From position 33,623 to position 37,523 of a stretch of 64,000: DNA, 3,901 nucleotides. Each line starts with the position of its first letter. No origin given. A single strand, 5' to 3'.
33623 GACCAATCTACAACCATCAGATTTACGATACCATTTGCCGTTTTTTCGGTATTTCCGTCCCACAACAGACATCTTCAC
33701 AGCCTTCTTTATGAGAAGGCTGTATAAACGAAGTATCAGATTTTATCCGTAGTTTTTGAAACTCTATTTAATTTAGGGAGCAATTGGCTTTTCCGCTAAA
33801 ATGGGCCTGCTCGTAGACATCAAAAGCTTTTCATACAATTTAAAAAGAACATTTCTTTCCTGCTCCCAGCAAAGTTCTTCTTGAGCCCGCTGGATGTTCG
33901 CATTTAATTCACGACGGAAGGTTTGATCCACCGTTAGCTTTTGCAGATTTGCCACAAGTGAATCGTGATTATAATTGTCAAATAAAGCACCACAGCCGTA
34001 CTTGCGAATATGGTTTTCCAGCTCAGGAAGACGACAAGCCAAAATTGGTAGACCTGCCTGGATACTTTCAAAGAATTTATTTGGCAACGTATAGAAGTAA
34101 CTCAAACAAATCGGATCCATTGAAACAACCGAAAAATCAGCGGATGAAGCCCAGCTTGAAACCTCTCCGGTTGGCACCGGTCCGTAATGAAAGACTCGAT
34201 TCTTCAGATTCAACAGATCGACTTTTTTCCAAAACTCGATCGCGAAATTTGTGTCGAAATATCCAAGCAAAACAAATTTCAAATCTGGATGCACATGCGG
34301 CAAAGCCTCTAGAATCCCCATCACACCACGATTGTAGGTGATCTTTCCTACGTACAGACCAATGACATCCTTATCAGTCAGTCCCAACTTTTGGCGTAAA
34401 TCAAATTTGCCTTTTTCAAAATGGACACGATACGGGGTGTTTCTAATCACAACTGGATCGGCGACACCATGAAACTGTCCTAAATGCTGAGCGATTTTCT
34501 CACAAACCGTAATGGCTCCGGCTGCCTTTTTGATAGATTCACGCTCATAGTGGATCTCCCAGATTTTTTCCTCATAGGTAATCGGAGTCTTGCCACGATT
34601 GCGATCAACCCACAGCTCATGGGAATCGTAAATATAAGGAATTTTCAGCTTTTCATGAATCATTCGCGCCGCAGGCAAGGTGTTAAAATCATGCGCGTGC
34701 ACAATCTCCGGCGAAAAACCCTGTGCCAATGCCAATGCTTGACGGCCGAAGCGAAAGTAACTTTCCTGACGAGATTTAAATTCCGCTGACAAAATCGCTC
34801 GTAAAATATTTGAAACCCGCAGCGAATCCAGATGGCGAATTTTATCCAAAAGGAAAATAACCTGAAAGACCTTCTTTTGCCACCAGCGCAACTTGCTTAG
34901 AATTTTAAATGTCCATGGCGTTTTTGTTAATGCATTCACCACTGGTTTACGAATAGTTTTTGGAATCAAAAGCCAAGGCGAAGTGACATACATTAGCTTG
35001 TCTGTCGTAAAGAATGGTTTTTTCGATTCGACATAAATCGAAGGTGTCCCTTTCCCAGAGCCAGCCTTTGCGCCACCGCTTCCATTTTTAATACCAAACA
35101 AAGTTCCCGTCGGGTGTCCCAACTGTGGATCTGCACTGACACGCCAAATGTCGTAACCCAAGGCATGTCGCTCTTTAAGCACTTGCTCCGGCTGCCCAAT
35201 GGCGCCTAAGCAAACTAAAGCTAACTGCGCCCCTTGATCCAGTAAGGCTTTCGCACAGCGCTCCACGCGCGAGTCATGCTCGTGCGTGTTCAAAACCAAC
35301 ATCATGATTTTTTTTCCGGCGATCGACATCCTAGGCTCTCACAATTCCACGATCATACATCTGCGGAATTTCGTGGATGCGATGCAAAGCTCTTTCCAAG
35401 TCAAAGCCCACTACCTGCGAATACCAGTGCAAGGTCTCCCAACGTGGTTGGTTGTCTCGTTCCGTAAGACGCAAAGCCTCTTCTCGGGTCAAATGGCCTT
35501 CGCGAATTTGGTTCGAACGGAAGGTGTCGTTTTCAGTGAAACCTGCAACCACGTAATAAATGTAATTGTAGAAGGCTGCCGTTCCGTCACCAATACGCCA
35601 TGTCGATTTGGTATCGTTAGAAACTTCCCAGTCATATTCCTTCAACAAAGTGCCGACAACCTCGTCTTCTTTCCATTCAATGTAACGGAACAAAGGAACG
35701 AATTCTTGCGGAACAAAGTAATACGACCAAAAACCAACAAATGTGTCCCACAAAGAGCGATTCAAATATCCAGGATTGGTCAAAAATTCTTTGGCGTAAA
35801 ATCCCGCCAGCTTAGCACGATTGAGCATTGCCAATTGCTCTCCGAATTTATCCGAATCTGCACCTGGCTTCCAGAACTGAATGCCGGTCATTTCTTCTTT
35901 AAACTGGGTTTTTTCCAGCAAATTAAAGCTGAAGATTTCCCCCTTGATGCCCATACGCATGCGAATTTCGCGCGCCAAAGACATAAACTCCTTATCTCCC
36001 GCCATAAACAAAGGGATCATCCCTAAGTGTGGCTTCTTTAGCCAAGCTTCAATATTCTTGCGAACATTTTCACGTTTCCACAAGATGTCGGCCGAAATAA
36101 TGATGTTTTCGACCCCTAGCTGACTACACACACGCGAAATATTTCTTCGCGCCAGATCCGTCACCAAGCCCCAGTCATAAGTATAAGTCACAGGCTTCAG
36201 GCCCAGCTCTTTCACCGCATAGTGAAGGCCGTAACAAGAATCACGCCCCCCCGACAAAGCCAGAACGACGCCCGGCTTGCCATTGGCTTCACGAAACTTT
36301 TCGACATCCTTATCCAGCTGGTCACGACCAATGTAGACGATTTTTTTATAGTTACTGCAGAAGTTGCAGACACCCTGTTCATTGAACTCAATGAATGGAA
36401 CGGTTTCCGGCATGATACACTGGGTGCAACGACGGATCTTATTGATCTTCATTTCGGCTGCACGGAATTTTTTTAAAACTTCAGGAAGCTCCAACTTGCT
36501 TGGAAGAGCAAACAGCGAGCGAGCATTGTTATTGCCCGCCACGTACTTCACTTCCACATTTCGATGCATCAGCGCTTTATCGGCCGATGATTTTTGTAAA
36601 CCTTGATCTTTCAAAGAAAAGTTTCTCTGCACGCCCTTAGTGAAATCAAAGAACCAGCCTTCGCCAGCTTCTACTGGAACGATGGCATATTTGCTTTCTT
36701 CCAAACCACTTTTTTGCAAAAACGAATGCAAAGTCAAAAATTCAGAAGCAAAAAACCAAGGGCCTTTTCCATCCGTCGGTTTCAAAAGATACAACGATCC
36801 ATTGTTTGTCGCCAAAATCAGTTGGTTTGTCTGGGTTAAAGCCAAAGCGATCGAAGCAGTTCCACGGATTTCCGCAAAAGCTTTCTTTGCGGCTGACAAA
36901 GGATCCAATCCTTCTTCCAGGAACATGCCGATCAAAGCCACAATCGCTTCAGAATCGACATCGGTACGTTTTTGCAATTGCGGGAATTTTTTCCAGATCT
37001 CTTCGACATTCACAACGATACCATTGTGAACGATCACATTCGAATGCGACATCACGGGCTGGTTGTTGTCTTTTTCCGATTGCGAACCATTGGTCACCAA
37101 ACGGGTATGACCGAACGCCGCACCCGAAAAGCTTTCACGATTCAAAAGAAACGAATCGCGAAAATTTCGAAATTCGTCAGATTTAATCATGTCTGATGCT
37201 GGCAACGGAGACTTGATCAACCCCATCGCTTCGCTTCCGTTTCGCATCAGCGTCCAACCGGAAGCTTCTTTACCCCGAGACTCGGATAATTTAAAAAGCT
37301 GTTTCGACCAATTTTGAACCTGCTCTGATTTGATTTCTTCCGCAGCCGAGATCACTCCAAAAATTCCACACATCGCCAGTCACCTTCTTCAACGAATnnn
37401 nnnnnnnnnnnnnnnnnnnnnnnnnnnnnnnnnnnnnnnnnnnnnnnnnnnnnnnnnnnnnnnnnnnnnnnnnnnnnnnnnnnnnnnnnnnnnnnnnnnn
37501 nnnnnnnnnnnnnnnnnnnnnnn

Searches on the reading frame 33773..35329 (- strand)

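Call 16: search_protein_families(library=pfam, proteins=[window:33773-35329:-], max_evalue=0.01)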
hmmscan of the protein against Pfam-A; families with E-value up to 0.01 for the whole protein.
window:33773-35329:- (518 aa): 6 families
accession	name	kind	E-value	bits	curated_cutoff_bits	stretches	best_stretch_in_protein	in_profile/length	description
PF00534.26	Glycos_transf_1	-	3.7e-15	56.3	26.4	1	310-480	4-170/172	Glycosyl transferases group 1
PF13579.12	Glyco_trans_4_4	-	6.1e-12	46.6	29.7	1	191-296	60-156/158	Glycosyl transferase 4-like domain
PF13439.12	Glyco_transf_4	-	3.4e-11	43.9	28.5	1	184-296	50-163/170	Glycosyltransferase Family 4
PF13692.12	Glyco_trans_1_4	-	8e-11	42.8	27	1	325-465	5-139/142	Glycosyl transferases group 1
PF08323.17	Glyco_transf_5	-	0.00048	20.3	22.7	1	183-250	103-179/239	Starch synthase catalytic domain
PF13524.12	Glyco_trans_1_2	-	0.0015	19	25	1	339-481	5-128/144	Glycosyl transferase-like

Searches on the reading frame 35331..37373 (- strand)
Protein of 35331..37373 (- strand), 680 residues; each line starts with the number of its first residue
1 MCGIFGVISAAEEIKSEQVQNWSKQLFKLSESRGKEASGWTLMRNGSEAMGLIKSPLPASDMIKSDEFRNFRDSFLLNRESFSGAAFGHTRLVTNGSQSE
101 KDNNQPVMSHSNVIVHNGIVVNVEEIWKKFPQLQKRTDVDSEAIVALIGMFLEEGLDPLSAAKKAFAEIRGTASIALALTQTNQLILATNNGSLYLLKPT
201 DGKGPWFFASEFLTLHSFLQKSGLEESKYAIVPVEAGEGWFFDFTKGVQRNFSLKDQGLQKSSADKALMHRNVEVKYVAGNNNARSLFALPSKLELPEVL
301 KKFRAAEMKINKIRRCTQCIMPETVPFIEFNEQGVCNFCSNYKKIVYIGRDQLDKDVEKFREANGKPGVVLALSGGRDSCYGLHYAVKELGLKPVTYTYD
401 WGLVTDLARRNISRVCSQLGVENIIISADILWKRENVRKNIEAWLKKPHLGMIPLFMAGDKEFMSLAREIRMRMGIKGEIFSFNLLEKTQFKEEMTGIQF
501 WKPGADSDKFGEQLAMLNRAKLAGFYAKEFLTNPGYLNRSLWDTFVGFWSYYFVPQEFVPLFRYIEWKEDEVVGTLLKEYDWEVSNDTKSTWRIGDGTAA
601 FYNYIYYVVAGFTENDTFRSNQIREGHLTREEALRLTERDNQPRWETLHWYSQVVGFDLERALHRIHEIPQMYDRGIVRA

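Call 16: search_protein_families(library=pfam, proteins=[window:35331-37373:-], max_evalue=0.01)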
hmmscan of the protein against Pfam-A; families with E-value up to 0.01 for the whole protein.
window:35331-37373:- (680 aa): 2 families
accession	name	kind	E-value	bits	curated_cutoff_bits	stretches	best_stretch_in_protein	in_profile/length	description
PF13522.11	GATase_6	-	3.6e-12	46.9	27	1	85-191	12-110/130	Glutamine amidotransferase domain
PF13537.11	GATase_7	-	2.7e-11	44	25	1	89-215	1-121/123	Glutamine amidotransferase domain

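Call 82: search_protein_families(library=ncbifam, proteins=[window:35331-37373:-], max_evalue=1e-30)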
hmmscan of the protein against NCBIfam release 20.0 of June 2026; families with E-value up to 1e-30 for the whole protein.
window:35331-37373:- (680 aa): 1 family
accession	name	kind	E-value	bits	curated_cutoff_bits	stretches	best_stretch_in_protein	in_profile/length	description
TIGR03573.1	WbuX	subfamily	5.1e-36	124.8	203.2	1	314-648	2-325/344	N-acetyl sugar amidotransferase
